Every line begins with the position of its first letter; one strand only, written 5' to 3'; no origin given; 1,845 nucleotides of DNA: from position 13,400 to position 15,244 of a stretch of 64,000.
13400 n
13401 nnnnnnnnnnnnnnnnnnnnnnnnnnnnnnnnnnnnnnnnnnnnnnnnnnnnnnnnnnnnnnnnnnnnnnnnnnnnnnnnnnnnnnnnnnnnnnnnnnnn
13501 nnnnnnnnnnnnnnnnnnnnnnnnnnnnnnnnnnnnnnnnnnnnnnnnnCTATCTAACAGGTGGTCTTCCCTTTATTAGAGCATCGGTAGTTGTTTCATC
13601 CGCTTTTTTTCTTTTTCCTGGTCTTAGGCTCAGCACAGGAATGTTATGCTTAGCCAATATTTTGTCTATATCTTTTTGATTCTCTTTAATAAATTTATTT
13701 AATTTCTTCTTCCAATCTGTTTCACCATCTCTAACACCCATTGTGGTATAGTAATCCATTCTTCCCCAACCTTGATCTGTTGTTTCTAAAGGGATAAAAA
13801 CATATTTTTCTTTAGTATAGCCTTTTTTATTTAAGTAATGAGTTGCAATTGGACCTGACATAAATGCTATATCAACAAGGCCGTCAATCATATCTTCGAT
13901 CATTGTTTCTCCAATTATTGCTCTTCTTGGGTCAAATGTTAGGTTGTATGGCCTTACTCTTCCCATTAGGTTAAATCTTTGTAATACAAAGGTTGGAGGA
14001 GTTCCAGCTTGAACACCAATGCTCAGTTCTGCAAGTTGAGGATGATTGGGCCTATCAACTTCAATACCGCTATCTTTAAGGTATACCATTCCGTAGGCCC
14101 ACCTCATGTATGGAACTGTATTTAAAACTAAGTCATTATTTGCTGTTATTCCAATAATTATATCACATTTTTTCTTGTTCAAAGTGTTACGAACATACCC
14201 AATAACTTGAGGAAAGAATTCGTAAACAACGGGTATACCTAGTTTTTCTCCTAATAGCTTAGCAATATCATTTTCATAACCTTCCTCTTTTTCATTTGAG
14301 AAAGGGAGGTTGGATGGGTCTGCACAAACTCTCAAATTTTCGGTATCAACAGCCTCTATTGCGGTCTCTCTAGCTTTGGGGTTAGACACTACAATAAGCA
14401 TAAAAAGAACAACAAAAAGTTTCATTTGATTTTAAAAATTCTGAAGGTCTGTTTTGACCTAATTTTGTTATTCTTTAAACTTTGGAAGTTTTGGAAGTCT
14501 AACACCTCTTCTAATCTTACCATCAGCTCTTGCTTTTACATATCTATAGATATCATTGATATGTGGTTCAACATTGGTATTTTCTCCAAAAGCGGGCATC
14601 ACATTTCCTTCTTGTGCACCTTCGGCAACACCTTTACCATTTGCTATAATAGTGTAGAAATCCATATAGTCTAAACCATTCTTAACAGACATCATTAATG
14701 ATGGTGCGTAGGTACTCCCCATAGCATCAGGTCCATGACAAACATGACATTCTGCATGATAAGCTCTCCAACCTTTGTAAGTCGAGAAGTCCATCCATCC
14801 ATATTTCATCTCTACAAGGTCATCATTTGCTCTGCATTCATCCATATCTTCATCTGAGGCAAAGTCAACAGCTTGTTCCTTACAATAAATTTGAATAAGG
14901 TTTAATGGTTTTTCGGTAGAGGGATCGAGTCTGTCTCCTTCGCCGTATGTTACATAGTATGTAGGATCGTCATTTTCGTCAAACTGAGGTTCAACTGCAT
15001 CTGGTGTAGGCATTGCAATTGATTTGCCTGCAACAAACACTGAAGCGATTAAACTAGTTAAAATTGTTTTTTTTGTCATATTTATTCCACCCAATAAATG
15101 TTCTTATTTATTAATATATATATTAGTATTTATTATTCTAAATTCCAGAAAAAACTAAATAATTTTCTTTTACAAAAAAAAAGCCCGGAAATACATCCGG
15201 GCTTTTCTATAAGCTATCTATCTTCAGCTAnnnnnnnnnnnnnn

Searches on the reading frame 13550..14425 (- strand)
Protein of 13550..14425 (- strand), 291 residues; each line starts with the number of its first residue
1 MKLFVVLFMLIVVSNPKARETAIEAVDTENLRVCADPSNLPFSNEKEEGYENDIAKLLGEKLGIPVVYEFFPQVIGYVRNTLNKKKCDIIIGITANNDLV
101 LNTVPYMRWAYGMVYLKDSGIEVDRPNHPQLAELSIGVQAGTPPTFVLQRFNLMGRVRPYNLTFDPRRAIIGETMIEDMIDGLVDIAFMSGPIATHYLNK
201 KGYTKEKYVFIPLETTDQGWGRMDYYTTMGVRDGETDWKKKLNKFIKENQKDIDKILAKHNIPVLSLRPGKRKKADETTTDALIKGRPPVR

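Call 3: search_protein_families(library=ncbifam, proteins=[window:13550-14425:-], max_evalue=0.01)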
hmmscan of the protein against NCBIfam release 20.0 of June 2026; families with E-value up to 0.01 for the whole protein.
window:13550-14425:- (291 aa): 2 families
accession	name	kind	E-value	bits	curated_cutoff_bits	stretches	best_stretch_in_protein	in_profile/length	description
TIGR03871.1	ABC_peri_MoxJ_2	subfamily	1.8e-71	240.4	212.15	1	31-265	2-232/232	quinoprotein dehydrogenase-associated putative ABC transporter substrate-binding protein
TIGR03870.1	ABC_MoxJ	equivalog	3e-35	121.9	258.1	1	30-265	1-246/246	methanol oxidation system protein MoxJ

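Call 4: search_protein_families(library=pfam, proteins=[window:13550-14425:-], max_evalue=0.01)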
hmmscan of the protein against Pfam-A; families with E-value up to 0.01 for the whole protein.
window:13550-14425:- (291 aa): 1 family
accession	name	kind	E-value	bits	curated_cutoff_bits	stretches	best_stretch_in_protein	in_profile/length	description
PF00497.25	SBP_bac_3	-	3.8e-12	46.6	26.4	1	31-260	1-129/132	Bacterial extracellular solute-binding proteins, family 3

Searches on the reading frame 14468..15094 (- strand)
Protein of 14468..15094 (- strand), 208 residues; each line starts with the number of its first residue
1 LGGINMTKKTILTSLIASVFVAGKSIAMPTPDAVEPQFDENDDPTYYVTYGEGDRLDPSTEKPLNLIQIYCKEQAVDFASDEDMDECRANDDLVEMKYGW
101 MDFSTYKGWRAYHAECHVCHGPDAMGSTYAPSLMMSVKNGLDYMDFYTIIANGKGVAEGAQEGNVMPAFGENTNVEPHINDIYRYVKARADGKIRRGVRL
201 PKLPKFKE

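Call 3: search_protein_families(library=ncbifam, proteins=[window:14468-15094:-], max_evalue=0.01)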
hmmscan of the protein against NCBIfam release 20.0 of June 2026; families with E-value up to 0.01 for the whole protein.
window:14468-15094:- (208 aa): 7 families
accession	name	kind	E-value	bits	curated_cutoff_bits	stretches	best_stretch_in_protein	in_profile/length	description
TIGR03874.1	4cys_cytochr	equivalog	7.7e-37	126.2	161.75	1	98-197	26-123/143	c-type cytochrome, methanol metabolism-related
TIGR00782.1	ccoP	equivalog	1.1e-06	28.2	179.95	1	89-191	89-194/285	cytochrome-c oxidase, cbb3-type subunit III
NF011054.0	PRK14486.1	equivalog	5.8e-05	22.7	447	1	107-188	217-289/294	putative bifunctional cbb3-type cytochrome c oxidase subunit II/cytochrome c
NF050122.1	bc1_QcrC_actin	exception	0.00021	20.7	200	1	107-135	43-71/253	cytochrome bc1 complex diheme cytochrome c subunit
NF045773.1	cytochro_C550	exception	0.00041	20.3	125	1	108-157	52-99/118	cytochrome c550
NF045774.1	cytochro_C551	exception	0.0014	18.6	118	1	107-156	41-88/110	cytochrome c551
TIGR04494.1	c550_PedF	equivalog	0.0017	18.3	122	1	108-176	54-118/133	cytochrome c-550 PedF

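Call 4: search_protein_families(library=pfam, proteins=[window:14468-15094:-], max_evalue=0.01)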
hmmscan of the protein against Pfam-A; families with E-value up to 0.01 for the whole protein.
window:14468-15094:- (208 aa): 2 families
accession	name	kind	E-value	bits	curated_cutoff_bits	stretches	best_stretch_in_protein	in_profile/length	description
PF13442.11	Cytochrome_CBB3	-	4e-07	30.7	27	1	107-186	5-68/68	Cytochrome C oxidase, cbb3-type, subunit III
PF00034.26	Cytochrom_C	-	0.0059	18.3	21.3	0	107-186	3-86/90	Cytochrome c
